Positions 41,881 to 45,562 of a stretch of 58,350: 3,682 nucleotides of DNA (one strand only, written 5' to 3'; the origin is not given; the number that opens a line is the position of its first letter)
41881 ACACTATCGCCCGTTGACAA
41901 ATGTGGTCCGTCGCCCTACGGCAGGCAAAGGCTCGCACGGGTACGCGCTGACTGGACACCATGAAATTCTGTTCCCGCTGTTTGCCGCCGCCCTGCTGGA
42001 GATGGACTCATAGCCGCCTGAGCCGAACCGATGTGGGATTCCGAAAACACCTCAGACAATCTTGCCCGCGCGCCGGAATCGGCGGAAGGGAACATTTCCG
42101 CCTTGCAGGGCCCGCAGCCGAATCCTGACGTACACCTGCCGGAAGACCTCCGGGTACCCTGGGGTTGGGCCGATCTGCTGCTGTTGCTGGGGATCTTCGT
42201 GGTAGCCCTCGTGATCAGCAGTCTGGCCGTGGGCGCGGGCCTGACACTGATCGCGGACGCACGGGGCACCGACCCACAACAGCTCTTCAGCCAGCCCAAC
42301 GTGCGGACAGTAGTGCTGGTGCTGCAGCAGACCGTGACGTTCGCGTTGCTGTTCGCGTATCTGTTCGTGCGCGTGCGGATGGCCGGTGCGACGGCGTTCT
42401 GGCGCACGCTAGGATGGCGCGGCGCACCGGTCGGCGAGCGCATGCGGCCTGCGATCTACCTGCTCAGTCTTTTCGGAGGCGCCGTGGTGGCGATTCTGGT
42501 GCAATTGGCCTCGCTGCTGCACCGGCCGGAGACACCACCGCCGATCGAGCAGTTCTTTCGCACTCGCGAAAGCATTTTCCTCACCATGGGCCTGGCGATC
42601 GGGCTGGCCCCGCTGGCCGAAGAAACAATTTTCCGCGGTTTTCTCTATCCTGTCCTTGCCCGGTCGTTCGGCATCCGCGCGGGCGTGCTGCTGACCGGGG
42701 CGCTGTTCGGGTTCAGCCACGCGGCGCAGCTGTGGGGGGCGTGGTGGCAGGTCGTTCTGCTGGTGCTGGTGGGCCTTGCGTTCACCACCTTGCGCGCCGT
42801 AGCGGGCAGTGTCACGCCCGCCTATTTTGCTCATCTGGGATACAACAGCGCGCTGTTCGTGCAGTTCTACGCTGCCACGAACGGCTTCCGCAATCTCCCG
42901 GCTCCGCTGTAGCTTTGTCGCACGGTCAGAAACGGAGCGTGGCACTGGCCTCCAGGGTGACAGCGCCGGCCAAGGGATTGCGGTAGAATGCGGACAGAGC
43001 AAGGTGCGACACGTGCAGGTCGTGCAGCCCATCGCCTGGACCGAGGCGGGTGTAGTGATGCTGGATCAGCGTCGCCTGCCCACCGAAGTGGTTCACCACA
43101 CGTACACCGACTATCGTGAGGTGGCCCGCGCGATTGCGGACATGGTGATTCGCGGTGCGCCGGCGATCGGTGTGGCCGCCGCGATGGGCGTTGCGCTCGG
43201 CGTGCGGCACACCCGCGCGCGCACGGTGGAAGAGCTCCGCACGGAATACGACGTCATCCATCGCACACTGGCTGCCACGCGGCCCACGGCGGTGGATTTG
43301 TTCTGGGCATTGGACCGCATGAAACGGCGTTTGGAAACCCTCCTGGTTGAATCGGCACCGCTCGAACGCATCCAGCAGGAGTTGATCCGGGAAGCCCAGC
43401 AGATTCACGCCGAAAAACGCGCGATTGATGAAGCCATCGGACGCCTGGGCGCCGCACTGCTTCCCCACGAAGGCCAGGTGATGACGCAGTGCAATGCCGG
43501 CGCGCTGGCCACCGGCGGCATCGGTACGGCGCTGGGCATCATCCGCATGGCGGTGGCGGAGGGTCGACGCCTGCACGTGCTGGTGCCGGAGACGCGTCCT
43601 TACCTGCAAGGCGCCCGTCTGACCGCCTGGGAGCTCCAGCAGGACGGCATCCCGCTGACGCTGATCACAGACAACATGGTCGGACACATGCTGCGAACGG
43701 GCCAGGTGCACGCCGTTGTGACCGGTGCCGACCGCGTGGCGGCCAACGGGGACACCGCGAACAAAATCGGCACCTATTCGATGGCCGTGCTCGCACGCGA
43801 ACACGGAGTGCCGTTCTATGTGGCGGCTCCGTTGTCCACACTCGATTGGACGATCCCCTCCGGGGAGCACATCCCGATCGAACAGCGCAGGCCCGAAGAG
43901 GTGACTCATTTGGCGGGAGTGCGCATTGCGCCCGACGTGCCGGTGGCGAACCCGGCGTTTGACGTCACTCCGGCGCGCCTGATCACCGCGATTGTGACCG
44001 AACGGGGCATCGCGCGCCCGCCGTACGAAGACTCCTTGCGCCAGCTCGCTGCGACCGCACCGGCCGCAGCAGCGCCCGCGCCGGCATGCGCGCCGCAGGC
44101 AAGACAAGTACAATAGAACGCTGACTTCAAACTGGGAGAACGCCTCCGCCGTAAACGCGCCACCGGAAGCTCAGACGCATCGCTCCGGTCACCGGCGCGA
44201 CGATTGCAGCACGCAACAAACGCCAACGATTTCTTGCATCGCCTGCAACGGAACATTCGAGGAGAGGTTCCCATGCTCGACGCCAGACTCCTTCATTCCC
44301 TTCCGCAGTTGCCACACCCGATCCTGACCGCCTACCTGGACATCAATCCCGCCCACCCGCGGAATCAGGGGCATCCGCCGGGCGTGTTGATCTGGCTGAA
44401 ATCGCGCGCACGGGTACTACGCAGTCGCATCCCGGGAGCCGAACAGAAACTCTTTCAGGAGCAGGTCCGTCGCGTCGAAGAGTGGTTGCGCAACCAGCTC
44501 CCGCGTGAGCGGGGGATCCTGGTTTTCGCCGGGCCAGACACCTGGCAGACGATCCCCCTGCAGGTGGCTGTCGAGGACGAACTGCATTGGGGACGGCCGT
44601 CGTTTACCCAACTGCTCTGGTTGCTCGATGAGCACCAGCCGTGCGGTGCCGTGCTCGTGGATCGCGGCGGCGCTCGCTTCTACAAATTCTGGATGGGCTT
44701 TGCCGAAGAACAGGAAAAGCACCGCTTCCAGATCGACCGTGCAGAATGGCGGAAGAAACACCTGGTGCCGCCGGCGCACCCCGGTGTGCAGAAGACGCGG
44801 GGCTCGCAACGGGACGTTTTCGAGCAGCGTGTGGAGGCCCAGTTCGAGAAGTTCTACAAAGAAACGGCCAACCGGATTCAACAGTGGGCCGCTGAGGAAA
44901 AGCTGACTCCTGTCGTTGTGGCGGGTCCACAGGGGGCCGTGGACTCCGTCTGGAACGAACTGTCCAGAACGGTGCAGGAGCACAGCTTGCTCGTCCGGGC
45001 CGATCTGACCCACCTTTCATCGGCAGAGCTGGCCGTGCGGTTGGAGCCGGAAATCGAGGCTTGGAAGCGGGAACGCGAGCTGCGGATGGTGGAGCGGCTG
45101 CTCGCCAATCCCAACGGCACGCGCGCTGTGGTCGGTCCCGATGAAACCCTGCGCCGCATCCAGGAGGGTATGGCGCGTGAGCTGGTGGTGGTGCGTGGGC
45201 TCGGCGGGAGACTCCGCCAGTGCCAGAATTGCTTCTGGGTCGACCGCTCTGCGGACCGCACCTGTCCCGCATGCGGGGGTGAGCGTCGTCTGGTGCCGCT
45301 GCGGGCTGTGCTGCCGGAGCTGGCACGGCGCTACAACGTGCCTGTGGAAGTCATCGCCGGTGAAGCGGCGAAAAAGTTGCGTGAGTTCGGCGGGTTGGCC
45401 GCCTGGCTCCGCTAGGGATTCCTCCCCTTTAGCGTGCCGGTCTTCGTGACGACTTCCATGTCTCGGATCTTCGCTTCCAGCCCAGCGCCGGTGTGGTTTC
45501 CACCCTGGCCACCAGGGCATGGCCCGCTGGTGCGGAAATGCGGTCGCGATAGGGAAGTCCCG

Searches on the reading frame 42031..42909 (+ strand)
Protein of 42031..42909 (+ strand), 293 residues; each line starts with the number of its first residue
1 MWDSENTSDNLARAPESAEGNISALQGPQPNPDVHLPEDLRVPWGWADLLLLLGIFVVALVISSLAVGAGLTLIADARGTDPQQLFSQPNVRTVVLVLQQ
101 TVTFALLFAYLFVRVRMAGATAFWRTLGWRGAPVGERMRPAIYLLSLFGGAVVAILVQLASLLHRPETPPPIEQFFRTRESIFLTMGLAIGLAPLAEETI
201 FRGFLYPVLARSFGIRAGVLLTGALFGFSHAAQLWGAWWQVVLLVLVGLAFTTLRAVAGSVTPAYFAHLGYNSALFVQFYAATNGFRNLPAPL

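Call 57: search_protein_families(library=pfam, proteins=[window:42031-42909:+], max_evalue=0.00001)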
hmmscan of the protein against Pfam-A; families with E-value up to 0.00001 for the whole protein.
window:42031-42909:+ (293 aa): 1 family
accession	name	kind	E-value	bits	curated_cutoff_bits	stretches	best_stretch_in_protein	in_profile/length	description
PF02517.21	Rce1-like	-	2.4e-15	57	22.4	1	182-273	4-92/93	Type II CAAX prenyl endopeptidase Rce1-like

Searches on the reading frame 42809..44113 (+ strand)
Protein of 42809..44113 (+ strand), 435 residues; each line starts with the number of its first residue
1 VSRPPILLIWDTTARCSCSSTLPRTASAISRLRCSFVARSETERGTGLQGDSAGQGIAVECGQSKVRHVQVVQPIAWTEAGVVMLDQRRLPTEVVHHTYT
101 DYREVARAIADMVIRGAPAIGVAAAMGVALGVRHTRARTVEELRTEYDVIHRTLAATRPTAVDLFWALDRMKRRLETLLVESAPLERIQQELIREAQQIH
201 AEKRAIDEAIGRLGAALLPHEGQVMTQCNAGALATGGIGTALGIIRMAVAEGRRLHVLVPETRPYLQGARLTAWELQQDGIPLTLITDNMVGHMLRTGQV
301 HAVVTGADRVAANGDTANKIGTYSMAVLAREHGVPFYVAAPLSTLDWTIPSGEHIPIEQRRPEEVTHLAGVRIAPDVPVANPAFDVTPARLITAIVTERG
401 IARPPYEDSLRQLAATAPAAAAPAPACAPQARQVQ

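Call 5: search_protein_families(library=pfam, proteins=[window:42809-44113:+], max_evalue=0.001)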
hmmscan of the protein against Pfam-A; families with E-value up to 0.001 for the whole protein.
window:42809-44113:+ (435 aa): 1 family
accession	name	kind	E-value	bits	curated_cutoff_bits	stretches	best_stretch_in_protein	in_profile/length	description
PF01008.23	IF-2B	-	3.1e-90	302.7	22.4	1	114-404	2-280/280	Initiation factor 2 subunit family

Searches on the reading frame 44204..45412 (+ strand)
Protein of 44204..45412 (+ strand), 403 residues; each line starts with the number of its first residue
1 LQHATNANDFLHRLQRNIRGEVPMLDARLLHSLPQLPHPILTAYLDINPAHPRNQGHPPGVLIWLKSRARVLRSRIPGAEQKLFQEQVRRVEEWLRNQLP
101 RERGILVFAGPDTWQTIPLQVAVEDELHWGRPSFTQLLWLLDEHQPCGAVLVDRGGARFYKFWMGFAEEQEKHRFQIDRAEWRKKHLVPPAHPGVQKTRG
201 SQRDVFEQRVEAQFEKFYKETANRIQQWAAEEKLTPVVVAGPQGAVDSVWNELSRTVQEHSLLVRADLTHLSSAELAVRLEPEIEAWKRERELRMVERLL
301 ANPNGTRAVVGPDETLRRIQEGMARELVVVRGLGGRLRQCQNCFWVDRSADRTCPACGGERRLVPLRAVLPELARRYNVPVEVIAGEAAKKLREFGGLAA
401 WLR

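Call 5: search_protein_families(library=pfam, proteins=[window:44204-45412:+], max_evalue=0.001)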
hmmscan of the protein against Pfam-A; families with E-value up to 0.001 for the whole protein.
window:44204-45412:+ (403 aa): 5 families
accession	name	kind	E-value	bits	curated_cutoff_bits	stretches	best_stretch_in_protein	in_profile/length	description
PF18854.6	baeRF_family10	-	5.6e-17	62.8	27.1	1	132-259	1-117/143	Bacterial archaeo-eukaryotic release factor family 10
PF18846.6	baeRF_family5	-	4e-14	53.3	27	1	148-260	4-113/132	Bacterial archaeo-eukaryotic release factor family 5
PF18844.6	baeRF_family2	-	3.8e-05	24.3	26.9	1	192-301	32-145/149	Bacterial archaeo-eukaryotic release factor family 2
PF18845.6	baeRF_family3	-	0.0004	21.2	31.5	1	192-322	47-167/168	Bacterial archaeo-eukaryotic release factor family 3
PF18856.6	baeRF_family12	-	0.00052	21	27.7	0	150-277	5-135/138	Bacterial archaeo-eukaryotic release factor family 12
